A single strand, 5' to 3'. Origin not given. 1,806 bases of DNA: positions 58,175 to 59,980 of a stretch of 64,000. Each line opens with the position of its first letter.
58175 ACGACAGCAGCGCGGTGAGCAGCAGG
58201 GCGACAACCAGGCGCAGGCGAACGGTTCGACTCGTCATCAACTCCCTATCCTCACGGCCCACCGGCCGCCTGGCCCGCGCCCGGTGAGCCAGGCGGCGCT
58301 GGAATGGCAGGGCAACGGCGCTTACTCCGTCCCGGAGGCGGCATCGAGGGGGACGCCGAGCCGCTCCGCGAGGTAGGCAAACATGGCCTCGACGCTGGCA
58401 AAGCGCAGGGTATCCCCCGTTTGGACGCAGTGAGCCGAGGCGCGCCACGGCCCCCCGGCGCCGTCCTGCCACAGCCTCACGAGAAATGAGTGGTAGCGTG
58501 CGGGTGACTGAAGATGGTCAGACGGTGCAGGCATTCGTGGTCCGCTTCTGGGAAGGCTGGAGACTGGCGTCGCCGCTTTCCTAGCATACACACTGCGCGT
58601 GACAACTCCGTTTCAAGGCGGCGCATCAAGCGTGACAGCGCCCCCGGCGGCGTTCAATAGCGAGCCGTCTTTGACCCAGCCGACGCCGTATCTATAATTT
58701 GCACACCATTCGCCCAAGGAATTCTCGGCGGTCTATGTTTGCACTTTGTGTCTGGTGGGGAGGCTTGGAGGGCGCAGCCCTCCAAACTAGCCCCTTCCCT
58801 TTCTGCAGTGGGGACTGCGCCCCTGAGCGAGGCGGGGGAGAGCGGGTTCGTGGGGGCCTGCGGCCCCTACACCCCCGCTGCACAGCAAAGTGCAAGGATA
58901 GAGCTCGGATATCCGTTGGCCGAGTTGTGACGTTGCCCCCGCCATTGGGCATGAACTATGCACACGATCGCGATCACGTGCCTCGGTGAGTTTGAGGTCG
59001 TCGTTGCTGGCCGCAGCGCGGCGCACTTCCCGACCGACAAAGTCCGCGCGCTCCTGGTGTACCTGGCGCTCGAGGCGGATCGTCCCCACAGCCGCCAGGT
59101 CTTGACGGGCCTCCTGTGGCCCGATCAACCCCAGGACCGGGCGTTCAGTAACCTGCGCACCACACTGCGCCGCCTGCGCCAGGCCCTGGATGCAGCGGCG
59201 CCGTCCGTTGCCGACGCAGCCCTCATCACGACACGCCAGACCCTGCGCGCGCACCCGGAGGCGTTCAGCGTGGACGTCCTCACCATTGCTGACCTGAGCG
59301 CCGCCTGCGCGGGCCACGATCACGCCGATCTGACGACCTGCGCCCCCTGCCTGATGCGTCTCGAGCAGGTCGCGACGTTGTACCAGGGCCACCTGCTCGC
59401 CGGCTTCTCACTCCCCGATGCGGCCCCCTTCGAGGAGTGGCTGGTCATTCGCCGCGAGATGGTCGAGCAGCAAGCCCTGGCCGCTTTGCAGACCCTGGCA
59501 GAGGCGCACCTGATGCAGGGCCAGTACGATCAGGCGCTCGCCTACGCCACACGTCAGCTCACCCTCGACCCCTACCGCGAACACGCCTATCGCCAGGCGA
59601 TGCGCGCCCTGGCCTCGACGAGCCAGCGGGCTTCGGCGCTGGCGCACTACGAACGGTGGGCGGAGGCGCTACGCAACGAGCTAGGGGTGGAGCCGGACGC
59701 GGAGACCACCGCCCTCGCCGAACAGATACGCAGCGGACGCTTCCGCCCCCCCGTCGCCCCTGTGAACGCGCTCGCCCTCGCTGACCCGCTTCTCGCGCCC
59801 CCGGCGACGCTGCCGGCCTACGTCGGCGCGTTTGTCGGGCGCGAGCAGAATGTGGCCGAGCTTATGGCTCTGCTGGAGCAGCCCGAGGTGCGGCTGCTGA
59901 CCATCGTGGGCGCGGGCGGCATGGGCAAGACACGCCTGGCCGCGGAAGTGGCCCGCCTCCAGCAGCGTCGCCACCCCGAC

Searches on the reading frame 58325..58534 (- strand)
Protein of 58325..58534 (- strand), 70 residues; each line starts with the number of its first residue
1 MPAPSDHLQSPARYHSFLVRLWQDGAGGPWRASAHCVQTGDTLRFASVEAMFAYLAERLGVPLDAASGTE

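Call 33: search_protein_families(library=pfam, proteins=[window:58325-58534:-], max_evalue=0.01)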
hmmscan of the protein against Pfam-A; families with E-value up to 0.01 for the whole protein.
window:58325-58534:- (70 aa): 0 families

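Call 74: search_protein_families(library=ncbifam, proteins=[window:58325-58534:-], max_evalue=0.01)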
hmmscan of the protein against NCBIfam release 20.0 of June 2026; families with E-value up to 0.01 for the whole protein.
window:58325-58534:- (70 aa): 0 families

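Call 97: search_protein_representatives(protein=window:58325-58534:-)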
Query: 70 residues. Proteins with E-value up to 0.001 (for the whole library): 798; up to 1e-10: 10; up to 1e-30: 0. The best 150 are listed.
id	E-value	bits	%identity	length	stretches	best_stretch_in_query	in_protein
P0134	8.9e-23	95.6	68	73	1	2-66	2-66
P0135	3.7e-14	68.3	59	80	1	10-69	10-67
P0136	3.3e-12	62.1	53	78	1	5-59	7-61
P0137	3.6e-12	62.0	50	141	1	3-60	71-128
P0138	6.0e-12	61.3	52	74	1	4-61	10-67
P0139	7.0e-12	61.1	48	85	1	6-68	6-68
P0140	1.6e-11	59.9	53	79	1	10-58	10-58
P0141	2.4e-11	59.4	55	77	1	12-60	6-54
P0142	7.5e-11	57.8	55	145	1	6-56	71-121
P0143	7.6e-11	57.8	51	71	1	4-59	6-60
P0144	1.1e-10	57.3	50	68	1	9-60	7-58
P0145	1.4e-10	57.0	49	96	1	4-58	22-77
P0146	1.9e-10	56.6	54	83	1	9-58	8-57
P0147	1.9e-10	56.5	55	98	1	9-59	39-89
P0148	2.2e-10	56.3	54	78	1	11-56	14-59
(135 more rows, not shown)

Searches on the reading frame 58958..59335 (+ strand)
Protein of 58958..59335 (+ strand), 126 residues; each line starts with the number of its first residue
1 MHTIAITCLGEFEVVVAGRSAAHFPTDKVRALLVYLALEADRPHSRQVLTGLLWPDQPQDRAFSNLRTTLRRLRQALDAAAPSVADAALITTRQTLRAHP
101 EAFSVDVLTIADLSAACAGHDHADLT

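Call 66: search_solved_structures(query=window:58958-59335:+, max_evalue=1, show_alignments=3)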
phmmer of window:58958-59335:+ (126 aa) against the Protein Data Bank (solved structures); distinct sequences matched with E-value up to 1: 4.
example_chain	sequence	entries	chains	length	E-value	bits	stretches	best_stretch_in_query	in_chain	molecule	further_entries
8hvr_I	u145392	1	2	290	0.0081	19.9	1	27-81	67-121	Regulatory protein AfsR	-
2fez_A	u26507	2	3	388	0.076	16.8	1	9-81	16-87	Probable regulatory protein embR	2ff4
8k60_I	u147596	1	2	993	0.15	15.8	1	27-81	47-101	Regulatory protein AfsR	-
8jke_I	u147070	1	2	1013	0.16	15.8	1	27-81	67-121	Regulatory protein AfsR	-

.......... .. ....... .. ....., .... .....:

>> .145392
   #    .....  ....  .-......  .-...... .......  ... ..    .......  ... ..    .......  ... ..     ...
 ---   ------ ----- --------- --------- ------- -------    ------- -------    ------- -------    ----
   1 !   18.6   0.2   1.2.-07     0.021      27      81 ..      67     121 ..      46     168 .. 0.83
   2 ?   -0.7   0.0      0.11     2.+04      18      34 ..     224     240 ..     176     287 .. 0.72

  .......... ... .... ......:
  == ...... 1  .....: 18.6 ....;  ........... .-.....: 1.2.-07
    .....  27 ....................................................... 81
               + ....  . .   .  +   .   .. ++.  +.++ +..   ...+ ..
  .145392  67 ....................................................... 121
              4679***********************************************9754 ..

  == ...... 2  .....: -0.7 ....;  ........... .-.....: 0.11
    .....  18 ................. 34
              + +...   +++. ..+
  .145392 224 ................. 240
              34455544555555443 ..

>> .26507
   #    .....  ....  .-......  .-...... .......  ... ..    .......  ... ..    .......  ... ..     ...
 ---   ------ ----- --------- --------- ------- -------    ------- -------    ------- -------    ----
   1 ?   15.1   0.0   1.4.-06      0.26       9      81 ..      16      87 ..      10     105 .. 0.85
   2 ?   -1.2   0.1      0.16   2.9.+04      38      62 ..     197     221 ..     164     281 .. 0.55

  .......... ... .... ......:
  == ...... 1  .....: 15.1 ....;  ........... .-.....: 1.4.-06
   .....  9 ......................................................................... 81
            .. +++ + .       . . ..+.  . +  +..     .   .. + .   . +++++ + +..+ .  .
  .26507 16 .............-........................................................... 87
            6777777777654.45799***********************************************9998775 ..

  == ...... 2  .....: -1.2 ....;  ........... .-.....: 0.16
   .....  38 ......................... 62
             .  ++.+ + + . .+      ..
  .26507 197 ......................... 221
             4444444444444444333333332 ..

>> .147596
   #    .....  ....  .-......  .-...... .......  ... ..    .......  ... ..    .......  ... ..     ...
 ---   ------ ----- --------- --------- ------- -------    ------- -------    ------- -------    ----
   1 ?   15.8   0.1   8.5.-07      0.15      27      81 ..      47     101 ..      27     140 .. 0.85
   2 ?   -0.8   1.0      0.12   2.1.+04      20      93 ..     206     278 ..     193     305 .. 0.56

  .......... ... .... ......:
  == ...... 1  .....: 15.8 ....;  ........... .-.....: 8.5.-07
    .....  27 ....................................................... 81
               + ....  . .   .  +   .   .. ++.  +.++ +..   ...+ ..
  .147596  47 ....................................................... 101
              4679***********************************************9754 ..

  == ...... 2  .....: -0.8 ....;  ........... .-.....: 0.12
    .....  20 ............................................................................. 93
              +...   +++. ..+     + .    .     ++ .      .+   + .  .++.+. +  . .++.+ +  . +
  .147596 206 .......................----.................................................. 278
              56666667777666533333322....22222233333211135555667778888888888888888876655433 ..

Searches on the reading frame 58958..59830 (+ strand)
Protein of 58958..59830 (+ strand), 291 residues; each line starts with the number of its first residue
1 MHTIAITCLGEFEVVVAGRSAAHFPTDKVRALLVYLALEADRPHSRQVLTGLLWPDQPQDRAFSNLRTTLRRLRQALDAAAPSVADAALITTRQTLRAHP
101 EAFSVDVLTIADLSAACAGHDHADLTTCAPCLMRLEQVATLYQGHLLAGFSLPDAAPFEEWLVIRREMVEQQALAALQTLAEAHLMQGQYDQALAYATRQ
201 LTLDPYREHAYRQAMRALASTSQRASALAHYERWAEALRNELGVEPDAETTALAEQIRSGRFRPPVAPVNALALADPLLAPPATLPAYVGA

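Call 50: search_solved_structures(query=window:58958-59830:+, max_evalue=0.01, show_alignments=2)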
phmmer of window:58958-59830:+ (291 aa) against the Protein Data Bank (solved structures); distinct sequences matched with E-value up to 0.01: 24.
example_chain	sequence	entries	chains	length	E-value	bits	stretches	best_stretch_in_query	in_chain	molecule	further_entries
9qhb_A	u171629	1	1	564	4.6e-17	66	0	176-234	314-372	Engineered tetratricopeptide repeat protein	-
8bu0_A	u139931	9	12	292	2.7e-15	60.2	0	176-211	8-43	Consensus tetratricopeptide repeat protein | Crystal structure of an 8-repeat consensus TPR superhelix with Zinc. | Monomer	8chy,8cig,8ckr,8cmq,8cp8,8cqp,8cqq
9gzg_A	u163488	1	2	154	3e-11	47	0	176-212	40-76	Engineered CTPR protein with glutamic acids for conductivity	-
9qhc_A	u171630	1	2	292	3.4e-10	43.5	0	176-234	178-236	Engineered tetratricopeptide repeat protein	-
8hvr_I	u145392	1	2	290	5.6e-09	39.5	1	27-256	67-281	Regulatory protein AfsR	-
8ch0_A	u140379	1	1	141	1.3e-08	38.3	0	176-211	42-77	Consensus tetratricopeptide repeat protein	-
2fo7_A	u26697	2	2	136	1.4e-08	38.2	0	176-211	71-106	SYNTHETIC CONSENSUS TPR PROTEIN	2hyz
2fez_A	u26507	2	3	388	3.6e-08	36.8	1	9-258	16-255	Probable regulatory protein embR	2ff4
1na0_A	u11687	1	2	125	1.2e-07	35.1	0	176-211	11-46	designed protein CTPR3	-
8k60_I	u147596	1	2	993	1.4e-07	34.9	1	27-289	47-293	Regulatory protein AfsR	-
8jke_I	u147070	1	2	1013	1.4e-07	34.9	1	27-289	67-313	Regulatory protein AfsR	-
7obi_A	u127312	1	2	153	7.4e-07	32.5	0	175-233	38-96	CTPR-rv4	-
1na3_A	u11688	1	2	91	3.3e-05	27.1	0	176-211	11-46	designed protein CTPR2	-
6vfh_A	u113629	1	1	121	3.7e-05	27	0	178-218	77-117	T33_dn10A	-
6v8e_A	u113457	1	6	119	7.4e-05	26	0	176-211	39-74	Designed protein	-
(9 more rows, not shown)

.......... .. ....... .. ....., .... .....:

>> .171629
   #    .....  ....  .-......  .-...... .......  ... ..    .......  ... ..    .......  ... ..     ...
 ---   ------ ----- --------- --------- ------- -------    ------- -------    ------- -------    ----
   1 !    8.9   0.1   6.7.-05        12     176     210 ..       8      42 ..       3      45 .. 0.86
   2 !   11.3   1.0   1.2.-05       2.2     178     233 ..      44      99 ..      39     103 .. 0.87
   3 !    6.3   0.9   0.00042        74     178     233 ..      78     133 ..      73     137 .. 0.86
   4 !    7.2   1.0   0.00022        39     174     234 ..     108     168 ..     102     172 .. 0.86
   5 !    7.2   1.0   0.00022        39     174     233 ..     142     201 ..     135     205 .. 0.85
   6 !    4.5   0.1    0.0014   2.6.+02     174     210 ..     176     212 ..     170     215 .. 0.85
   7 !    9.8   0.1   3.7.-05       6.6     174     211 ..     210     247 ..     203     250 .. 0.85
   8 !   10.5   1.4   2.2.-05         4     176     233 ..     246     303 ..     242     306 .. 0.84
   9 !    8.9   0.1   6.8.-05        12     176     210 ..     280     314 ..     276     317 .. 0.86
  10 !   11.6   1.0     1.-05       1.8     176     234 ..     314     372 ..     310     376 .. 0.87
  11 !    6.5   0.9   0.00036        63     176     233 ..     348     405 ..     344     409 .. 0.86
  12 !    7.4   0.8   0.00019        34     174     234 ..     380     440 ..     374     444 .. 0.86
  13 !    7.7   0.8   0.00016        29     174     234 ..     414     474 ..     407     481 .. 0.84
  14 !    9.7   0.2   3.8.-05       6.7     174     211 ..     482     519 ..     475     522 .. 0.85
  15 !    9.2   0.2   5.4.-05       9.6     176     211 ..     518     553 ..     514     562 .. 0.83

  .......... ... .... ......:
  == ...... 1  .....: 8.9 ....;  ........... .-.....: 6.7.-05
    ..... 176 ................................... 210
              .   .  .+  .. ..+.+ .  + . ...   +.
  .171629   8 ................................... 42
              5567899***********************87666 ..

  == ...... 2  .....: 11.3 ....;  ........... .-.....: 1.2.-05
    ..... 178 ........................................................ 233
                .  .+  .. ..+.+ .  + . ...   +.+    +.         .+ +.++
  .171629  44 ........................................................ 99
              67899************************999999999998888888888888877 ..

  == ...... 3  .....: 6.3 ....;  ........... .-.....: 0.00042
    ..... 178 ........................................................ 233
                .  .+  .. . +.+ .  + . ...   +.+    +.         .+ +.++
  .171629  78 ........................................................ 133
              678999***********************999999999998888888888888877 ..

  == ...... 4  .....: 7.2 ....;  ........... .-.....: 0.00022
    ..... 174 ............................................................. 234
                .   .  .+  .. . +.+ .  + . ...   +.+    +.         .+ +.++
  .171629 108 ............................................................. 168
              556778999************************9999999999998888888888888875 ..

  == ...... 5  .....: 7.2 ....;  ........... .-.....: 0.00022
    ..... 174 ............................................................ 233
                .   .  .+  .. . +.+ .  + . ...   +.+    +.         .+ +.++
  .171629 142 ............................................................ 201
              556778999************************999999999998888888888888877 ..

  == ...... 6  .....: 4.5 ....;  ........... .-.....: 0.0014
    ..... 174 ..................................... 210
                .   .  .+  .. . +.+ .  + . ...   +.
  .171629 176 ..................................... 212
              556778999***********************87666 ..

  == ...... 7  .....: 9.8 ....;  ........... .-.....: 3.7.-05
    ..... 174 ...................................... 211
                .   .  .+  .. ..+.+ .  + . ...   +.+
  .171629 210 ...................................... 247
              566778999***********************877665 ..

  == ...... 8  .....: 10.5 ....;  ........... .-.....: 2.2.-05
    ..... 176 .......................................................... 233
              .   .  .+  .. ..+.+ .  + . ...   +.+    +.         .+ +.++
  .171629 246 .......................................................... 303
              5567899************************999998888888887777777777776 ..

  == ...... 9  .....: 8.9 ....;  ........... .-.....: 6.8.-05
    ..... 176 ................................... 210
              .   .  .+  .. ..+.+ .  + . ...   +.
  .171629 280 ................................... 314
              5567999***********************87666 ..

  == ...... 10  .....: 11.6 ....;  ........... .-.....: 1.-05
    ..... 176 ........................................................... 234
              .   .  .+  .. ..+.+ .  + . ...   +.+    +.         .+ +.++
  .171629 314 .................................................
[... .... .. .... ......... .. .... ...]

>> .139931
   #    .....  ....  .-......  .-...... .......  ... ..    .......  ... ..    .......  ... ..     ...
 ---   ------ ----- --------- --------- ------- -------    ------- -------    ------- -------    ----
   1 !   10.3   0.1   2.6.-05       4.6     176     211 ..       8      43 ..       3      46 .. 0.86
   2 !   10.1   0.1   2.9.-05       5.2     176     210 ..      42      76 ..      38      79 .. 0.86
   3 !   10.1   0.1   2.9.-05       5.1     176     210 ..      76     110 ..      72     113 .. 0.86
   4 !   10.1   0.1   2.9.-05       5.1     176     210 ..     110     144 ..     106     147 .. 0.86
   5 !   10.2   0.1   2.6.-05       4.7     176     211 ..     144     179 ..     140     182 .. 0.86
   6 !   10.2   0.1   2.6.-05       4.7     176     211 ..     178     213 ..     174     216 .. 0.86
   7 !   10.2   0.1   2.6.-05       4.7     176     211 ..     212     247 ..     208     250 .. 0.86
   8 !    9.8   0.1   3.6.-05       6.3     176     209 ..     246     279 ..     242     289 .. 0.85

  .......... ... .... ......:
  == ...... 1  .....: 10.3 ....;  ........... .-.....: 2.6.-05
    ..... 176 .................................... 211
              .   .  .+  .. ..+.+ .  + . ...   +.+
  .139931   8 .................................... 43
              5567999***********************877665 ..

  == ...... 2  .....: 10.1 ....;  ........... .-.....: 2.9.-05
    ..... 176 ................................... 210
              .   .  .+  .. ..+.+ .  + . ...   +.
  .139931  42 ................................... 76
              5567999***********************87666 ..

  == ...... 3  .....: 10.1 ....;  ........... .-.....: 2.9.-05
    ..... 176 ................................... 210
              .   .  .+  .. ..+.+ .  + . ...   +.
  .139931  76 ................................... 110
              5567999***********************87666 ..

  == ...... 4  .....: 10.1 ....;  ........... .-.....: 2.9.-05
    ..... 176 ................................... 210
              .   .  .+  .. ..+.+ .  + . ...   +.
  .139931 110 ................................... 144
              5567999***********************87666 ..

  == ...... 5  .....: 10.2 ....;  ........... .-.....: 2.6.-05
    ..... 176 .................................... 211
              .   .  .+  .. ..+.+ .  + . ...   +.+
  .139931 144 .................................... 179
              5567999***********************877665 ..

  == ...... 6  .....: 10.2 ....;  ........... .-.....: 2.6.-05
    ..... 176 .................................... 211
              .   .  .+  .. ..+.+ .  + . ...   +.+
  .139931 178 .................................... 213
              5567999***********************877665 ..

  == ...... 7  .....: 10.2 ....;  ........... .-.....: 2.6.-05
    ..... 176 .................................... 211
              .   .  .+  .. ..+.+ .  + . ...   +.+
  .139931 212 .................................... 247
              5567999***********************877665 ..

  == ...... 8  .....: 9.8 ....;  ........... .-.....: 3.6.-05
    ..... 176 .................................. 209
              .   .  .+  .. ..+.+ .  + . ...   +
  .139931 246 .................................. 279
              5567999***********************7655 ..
